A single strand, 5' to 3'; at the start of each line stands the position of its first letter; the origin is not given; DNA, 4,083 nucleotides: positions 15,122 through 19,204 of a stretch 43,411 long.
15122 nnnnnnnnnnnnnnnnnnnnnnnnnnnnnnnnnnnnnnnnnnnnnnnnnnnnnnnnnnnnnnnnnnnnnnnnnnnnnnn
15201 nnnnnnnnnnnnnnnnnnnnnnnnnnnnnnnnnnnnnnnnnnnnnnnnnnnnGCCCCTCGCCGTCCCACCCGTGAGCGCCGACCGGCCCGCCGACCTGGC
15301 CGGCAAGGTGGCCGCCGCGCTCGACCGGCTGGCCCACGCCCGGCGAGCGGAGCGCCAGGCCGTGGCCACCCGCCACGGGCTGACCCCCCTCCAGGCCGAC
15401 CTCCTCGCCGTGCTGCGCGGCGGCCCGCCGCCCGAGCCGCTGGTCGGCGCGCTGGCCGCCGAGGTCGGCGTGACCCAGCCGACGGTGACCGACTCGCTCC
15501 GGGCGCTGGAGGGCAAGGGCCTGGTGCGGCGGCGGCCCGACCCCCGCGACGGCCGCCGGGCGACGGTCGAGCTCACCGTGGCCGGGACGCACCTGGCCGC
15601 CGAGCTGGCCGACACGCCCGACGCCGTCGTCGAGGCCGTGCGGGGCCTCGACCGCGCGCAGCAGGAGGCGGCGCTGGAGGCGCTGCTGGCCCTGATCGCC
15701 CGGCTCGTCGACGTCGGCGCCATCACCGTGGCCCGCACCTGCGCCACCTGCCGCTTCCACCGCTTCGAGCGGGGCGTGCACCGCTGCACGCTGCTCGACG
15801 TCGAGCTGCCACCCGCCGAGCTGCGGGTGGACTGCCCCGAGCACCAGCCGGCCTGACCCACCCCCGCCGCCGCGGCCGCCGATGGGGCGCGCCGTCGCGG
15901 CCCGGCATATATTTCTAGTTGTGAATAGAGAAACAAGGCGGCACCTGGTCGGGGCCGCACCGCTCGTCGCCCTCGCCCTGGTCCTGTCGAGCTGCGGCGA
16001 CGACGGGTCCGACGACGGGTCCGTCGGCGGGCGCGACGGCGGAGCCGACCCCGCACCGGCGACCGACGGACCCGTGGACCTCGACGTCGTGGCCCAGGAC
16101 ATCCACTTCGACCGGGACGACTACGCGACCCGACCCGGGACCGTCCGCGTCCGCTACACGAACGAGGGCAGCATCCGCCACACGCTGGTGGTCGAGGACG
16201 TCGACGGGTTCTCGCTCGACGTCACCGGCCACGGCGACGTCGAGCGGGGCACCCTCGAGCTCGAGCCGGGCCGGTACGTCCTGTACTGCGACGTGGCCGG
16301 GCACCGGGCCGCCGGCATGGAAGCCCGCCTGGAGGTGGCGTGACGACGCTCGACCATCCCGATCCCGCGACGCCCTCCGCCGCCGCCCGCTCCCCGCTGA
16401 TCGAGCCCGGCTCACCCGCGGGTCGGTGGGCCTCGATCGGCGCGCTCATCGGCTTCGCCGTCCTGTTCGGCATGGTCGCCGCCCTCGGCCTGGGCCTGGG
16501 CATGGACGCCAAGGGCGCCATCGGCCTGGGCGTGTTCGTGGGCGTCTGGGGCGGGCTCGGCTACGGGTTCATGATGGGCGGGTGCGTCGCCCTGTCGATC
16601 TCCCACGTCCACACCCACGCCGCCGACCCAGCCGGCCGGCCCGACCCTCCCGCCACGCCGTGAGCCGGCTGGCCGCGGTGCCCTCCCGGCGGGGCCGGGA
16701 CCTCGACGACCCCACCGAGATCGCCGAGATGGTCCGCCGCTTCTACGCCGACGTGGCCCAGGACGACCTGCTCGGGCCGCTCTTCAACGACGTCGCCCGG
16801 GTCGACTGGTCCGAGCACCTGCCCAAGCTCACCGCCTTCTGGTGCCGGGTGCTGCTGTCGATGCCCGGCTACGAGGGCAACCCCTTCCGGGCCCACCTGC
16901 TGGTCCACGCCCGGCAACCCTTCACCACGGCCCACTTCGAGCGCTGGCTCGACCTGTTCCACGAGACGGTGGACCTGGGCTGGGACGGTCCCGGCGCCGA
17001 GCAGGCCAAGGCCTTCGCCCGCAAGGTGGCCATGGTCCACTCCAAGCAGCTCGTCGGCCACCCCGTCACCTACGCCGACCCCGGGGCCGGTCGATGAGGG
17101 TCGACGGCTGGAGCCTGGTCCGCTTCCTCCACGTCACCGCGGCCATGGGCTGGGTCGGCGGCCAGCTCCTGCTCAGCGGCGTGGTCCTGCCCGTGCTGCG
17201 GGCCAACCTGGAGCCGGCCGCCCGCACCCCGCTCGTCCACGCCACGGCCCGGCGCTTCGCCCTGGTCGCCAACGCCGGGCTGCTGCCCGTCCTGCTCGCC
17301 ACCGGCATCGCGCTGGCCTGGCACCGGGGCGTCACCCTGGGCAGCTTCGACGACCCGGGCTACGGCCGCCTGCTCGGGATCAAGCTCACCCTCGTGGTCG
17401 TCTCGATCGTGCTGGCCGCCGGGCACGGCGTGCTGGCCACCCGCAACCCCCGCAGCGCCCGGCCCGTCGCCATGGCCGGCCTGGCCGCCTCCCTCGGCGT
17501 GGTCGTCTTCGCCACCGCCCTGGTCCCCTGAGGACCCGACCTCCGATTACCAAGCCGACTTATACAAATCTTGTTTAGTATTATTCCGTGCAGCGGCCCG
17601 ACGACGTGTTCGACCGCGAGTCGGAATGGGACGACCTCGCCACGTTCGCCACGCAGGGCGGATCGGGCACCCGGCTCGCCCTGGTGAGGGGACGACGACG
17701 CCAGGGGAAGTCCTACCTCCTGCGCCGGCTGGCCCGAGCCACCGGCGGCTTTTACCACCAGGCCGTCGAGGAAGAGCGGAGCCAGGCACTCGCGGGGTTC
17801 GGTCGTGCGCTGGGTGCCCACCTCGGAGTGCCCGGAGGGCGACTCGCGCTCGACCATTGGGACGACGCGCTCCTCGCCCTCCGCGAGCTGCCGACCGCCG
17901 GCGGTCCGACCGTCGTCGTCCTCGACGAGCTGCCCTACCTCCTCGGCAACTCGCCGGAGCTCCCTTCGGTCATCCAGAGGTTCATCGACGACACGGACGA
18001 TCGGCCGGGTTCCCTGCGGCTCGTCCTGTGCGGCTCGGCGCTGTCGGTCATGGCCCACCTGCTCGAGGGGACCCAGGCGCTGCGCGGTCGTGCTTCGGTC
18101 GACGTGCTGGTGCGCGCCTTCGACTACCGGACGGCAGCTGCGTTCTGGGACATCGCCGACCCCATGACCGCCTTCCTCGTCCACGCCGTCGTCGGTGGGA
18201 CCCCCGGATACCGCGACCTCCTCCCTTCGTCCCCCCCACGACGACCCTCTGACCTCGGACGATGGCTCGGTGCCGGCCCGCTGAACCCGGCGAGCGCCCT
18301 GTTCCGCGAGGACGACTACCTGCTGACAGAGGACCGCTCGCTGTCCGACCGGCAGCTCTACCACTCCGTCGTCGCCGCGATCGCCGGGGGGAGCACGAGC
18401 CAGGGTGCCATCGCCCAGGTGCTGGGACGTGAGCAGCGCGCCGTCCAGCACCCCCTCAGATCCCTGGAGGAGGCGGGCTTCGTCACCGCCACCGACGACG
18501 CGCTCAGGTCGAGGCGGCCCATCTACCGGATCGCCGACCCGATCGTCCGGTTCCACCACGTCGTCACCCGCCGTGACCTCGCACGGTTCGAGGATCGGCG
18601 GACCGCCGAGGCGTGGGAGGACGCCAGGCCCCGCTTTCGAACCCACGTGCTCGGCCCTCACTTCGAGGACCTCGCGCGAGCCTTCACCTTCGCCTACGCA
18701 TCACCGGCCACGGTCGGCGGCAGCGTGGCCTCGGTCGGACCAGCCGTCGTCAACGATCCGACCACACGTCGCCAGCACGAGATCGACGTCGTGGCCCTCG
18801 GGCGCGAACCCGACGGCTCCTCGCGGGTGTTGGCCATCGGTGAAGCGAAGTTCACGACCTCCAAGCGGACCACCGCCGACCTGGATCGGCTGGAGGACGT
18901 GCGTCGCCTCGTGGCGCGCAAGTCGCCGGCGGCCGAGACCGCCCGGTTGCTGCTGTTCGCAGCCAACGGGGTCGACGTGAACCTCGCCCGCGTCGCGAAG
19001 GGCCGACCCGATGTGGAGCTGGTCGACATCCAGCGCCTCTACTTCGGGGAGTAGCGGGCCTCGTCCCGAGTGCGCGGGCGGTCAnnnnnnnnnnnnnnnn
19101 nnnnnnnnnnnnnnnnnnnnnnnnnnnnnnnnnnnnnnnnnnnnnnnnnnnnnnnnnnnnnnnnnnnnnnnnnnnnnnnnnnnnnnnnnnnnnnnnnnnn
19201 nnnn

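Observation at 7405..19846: Related AT-rich motif recurs upstream of five transcription units, linking the redox/globin genes and the giant operon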

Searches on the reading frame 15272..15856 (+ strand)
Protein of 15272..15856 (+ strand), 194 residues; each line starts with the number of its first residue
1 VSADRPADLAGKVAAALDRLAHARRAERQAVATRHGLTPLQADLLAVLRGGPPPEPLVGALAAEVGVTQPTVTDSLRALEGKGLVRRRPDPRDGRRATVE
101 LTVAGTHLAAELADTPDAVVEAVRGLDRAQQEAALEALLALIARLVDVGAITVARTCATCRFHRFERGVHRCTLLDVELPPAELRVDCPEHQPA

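Call 10: search_protein_families(library=pfam, proteins=[window:15272-15856:+], max_evalue=0.01)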
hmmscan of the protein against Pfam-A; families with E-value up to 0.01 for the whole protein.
window:15272-15856:+ (194 aa): 15 families
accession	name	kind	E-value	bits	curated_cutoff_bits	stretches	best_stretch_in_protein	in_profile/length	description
PF12802.13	MarR_2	-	8.6e-15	55.1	27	1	35-96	1-61/61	MarR family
PF01047.28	MarR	-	4.2e-10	39.8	24.6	1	38-95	2-57/59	MarR family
PF13463.12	HTH_27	-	2e-06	28.4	22.2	1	37-105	1-68/68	Winged helix DNA-binding domain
PF00392.27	GntR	-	1.4e-05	25.1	27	1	57-89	26-58/64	Bacterial regulatory proteins, gntR family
PF25213.1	HVO_A0261_N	-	5.6e-05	23.4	35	1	41-119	13-81/86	HVO_A0261 N-terminal domain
PF01638.23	HxlR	-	6.8e-05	23.1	20.8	1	66-113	30-77/91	HxlR-like helix-turn-helix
PF01022.26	HTH_5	-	0.00013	22.2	22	1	58-86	18-46/47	Bacterial regulatory protein, arsR family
PF01978.25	TrmB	-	0.00034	20.8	25.6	1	60-90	27-57/68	Sugar-specific transcriptional regulator TrmB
PF09339.16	HTH_IclR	-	0.00054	20.1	22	1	43-89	7-52/52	IclR helix-turn-helix domain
PF12840.13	HTH_20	-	0.00065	20.1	27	1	39-88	4-51/51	Helix-turn-helix domain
PF24270.1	HTH_Cmi2_C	-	0.0016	19.1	27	0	39-89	75-122/125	Cmi2, C-terminal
PF13545.12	HTH_Crp_2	-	0.0027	18.1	27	1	61-88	28-56/70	Crp-like helix-turn-helix domain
PF01325.25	Fe_dep_repress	-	0.0039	17.8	26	0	58-89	25-56/60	Iron dependent repressor, N-terminal DNA binding domain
PF13412.12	HTH_24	-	0.004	17.1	21.9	1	60-86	22-48/48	Winged helix-turn-helix DNA-binding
PF01726.22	LexA_DNA_bind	-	0.0082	16.3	23.7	0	36-90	3-61/65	LexA DNA binding domain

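Call 30: search_protein_families(library=ncbifam, proteins=[window:15272-15856:+], max_evalue=0.01)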
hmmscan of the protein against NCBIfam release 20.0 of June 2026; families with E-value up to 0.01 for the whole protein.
window:15272-15856:+ (194 aa): 12 families
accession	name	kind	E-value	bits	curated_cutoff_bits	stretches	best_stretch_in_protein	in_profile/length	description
TIGR02337.1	HpaR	equivalog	2.9e-09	36.8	121.2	1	31-142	20-126/130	homoprotocatechuate degradation operon regulator HpaR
NF052438.1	TransRegRv0880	equivalog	5.5e-09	36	220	1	4-147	3-140/143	Rv0880 family HTH-type transcriptional regulator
NF008273.0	PRK11050.1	equivalog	1.8e-05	24.5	153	1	61-121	60-114/156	manganese-binding transcriptional regulator MntR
NF033788.1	HTH_metalloreg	subfamily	2.2e-05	24.2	55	1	58-97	28-64/77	metalloregulator ArsR/SmtB family transcription factor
NF002926.0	PRK03573.1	equivalog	3.4e-05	23.8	120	1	60-145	51-133/144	transcriptional regulator SlyA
NF041230.1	BagL_FevM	exception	8.5e-05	22.6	230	1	60-126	59-128/145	MarR family transcriptional regulator BagL/FevM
NF053777.1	Saro0803TransReg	equivalog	0.0002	21.1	200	1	61-145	57-138/140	Saro_0803 family transcriptional regulator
NF045593.1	bilirub_TF_BilQ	equivalog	0.00034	20.3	125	1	60-138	49-128/135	bilirubin utilization transcriptional regulator BilQ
NF052638.1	TransRegOhrRVib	equivalog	0.00085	19.1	200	1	63-120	59-116/141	transcriptional regulator OhrR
NF050133.1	TransRegFabT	equivalog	0.0017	18.6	200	1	60-109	48-97/138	fatty acid biosynthesis transcriptional regulator FabT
NF008565.1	PRK11512.1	equivalog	0.0039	17.2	240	1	67-116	66-115/144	multiple antibiotic resistance transcriptional regulator MarR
NF047906.1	CdPbTransRegCmtR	equivalog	0.0057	16.5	150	0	57-119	36-93/104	Cd(II)/Pb(II)-sensing metalloregulatory transcriptional regulator CmtR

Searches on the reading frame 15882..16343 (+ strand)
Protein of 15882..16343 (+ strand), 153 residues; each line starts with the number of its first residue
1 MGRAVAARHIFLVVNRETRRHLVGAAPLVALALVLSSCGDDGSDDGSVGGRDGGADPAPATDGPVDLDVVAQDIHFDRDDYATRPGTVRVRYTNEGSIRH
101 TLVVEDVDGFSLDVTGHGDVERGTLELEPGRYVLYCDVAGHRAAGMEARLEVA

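Call 11: search_protein_families(library=pfam, proteins=[window:15882-16343:+], max_evalue=0.01)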
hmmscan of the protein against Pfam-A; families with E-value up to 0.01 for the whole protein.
window:15882-16343:+ (153 aa): 1 family
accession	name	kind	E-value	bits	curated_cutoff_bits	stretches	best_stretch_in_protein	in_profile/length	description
PF06525.17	SoxE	-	0.002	18.1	21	0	119-152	104-138/149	Sulfocyanin (SoxE) domain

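Call 30: search_protein_families(library=ncbifam, proteins=[window:15882-16343:+], max_evalue=0.01)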
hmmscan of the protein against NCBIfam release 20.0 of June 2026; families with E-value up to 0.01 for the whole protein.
window:15882-16343:+ (153 aa): 1 family
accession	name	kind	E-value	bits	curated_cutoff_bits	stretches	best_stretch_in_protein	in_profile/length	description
NF051440.1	CuResCopIPSEAE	equivalog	0.00091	19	280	0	55-106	31-83/180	copper-resistant cuproprotein CopI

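Call 76: search_protein_families(library=pfam, proteins=[window:15921-16343:+], max_evalue=0.01)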
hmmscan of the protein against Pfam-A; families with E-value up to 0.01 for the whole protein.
window:15921-16343:+ (140 aa): 1 family
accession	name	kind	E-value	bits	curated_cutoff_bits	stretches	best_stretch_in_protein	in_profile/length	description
PF06525.17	SoxE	-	0.0016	18.4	21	0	106-139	104-138/149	Sulfocyanin (SoxE) domain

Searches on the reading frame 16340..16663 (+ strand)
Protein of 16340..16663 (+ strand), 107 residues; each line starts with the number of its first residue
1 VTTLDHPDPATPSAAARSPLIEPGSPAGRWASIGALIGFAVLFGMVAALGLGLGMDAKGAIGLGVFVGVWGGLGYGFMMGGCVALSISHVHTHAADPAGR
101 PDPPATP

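Call 11: search_protein_families(library=pfam, proteins=[window:16340-16663:+], max_evalue=0.01)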
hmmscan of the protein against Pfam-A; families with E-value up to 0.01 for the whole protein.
window:16340-16663:+ (107 aa): 1 family
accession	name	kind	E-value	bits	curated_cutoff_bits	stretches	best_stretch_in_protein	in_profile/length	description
PF08370.16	PDR_assoc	-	0.007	16.5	24.9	0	30-51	31-52/65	Plant PDR ABC transporter associated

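Call 30: search_protein_families(library=ncbifam, proteins=[window:16340-16663:+], max_evalue=0.01)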
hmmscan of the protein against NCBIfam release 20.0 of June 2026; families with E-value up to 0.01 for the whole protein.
window:16340-16663:+ (107 aa): 0 families

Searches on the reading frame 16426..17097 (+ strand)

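Call 11: search_protein_families(library=pfam, proteins=[window:16426-17097:+], max_evalue=0.01)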
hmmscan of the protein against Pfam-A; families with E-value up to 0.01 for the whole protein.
window:16426-17097:+ (223 aa): 1 family
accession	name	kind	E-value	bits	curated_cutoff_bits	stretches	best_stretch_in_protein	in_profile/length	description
PF01152.27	Bac_globin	-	0.00035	21.2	21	1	98-183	11-96/121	Bacterial-like globin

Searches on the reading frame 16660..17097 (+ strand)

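Call 30: search_protein_families(library=ncbifam, proteins=[window:16660-17097:+], max_evalue=0.01)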
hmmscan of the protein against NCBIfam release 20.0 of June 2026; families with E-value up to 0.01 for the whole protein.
window:16660-17097:+ (145 aa): 0 families

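Call 76: search_protein_families(library=pfam, proteins=[window:16660-17097:+], max_evalue=0.01)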
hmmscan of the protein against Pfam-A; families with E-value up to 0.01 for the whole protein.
window:16660-17097:+ (145 aa): 1 family
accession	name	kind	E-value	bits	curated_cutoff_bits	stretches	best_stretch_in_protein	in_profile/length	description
PF01152.27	Bac_globin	-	0.00014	22.5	21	1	20-105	11-96/121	Bacterial-like globin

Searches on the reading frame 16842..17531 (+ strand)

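Call 11: search_protein_families(library=pfam, proteins=[window:16842-17531:+], max_evalue=0.01)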
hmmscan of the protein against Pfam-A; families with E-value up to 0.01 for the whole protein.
window:16842-17531:+ (229 aa): 1 family
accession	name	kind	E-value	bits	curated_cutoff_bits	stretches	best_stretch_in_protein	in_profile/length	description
PF05425.18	CopD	-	3.3e-07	31.1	32.1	1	134-226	2-102/105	Copper resistance protein D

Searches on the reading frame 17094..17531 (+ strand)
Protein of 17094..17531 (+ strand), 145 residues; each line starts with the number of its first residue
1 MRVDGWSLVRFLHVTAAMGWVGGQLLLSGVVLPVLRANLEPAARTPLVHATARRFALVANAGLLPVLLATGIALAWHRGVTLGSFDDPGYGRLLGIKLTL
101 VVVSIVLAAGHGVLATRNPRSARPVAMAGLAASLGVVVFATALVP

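Call 76: search_protein_families(library=pfam, proteins=[window:17094-17531:+], max_evalue=0.01)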
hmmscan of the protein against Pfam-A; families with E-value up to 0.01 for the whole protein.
window:17094-17531:+ (145 aa): 2 families
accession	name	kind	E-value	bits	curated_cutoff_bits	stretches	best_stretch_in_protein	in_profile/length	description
PF05425.18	CopD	-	9.2e-08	32.9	32.1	1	50-142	2-102/105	Copper resistance protein D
PF04247.17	SirB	-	0.0037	17.8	30.9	0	52-138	34-112/120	Invasion gene expression up-regulator, SirB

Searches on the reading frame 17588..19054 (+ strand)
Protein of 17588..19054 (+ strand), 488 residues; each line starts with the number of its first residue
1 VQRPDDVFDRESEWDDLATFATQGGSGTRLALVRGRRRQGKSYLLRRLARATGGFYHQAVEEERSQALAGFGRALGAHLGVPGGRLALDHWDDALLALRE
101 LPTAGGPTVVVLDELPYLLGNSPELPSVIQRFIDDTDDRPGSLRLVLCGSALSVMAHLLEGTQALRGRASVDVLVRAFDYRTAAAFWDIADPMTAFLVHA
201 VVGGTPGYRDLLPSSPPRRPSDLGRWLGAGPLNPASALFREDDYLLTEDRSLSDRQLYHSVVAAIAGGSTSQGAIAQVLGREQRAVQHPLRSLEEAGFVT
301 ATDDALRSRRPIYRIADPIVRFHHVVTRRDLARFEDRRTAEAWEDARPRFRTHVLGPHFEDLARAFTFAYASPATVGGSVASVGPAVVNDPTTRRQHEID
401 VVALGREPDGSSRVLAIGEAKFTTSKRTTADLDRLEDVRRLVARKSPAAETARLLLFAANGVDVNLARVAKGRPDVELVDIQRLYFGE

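Call 11: search_protein_families(library=pfam, proteins=[window:17588-19054:+], max_evalue=0.01)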
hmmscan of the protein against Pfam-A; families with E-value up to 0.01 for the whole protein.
window:17588-19054:+ (488 aa): 8 families
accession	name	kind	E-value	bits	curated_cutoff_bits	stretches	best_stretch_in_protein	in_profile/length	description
PF01637.24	ATPase_2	-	2.6e-09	37.6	33.2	1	8-187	2-191/225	ATPase domain predominantly from Archaea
PF13173.12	AAA_14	-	8.4e-05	23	27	1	29-170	3-116/129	AAA domain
PF24270.1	HTH_Cmi2_C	-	0.00089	19.9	27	1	253-304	72-123/125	Cmi2, C-terminal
PF13401.12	AAA_22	-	0.0015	19.3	27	1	27-150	4-123/130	AAA domain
PF12802.13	MarR_2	-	0.0017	19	27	1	258-306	7-57/61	MarR family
PF01978.25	TrmB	-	0.0028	17.9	25.6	1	268-318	21-67/68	Sugar-specific transcriptional regulator TrmB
PF03008.20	DUF234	-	0.0059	17.4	22.5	0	330-427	8-94/100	Archaea bacterial proteins of unknown function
PF12840.13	HTH_20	-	0.0078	16.6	27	0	262-300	10-49/51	Helix-turn-helix domain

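Call 30: search_protein_families(library=ncbifam, proteins=[window:17588-19054:+], max_evalue=0.01)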
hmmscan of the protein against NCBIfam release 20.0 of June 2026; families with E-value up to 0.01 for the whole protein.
window:17588-19054:+ (488 aa): 1 family
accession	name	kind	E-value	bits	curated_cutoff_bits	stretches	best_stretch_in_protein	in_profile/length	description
NF033788.1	HTH_metalloreg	subfamily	0.00047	19.9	55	1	261-320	16-73/77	metalloregulator ArsR/SmtB family transcription factor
